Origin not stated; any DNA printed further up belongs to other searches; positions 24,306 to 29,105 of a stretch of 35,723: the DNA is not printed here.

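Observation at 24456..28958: Integrin-like propeller + Ig-repeat stalk adhesin with extreme N-glycosylation sequon density next to its glycan factory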

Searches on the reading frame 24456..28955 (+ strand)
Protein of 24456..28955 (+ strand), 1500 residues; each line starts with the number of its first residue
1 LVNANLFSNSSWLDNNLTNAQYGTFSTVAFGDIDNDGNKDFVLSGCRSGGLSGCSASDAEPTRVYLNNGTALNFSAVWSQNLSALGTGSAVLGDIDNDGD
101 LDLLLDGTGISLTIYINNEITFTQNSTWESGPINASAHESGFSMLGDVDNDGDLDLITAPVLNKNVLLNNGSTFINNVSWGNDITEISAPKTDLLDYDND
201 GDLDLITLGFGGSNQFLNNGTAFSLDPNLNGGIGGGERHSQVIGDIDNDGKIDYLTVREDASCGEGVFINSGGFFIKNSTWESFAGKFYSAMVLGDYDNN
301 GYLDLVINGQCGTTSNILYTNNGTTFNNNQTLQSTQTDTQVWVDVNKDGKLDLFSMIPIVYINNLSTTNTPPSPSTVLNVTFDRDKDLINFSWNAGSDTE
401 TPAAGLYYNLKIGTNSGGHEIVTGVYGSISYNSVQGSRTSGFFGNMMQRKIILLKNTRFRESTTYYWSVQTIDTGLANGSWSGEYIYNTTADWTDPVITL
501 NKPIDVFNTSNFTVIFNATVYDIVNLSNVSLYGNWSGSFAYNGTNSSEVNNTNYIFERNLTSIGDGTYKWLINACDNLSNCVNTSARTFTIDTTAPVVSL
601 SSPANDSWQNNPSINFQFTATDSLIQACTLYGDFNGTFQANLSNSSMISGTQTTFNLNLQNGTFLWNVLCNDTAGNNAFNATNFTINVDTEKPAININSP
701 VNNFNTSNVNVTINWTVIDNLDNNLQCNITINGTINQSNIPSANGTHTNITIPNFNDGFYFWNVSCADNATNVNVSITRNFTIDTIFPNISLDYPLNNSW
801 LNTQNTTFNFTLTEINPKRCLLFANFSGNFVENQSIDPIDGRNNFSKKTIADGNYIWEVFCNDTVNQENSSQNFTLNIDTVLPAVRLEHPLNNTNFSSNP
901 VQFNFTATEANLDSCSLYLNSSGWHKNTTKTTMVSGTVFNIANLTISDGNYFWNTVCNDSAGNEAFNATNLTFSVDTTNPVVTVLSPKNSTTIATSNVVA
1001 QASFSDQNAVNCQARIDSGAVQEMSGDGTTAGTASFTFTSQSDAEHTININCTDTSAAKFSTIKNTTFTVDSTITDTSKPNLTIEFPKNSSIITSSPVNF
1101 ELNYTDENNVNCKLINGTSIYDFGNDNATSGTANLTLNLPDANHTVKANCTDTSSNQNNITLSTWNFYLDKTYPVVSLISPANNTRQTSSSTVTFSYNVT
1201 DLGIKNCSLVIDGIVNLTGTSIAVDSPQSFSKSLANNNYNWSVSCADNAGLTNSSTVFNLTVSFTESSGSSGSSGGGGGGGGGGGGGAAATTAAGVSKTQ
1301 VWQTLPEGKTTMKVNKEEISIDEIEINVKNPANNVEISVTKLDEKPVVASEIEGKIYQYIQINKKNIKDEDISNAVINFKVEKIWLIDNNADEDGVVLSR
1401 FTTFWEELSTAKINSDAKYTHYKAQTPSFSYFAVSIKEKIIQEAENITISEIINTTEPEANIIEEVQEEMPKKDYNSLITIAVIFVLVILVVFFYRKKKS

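Call 9: search_protein_families(library=pfam, proteins=[window:24456-28955:+], max_evalue=1)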
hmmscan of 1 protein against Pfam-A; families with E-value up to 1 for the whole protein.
window:24456-28955:+ (1500 aa): 7 families
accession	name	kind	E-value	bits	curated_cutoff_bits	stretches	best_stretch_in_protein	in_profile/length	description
PF13517.12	FG-GAP_3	-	3.6e-24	85.6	26.9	5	296-354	1-60/61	FG-GAP-like repeat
PF19077.6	Big_13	-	5.9e-20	72.1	27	7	899-977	25-102/102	Bacterial Ig-like domain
PF17957.7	Big_7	-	9.7e-09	36.2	24.1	3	1174-1239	1-66/70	Bacterial Ig domain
PF13750.12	Big_3_3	-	7.2e-08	32.7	27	3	553-603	2-53/157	Bacterial Ig-like domain (group 3)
PF13754.12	Big_3_4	-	8.5e-06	26.1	27.3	1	935-984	20-68/106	Domain of unknown function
PF01839.29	FG-GAP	-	3.5e-05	24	22.1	2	288-307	1-20/37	FG-GAP repeat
PF22326.1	MMS21_N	-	0.14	12.7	27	1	1144-1191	27-73/103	E3 SUMO-protein ligase MMS21, N-terminal domain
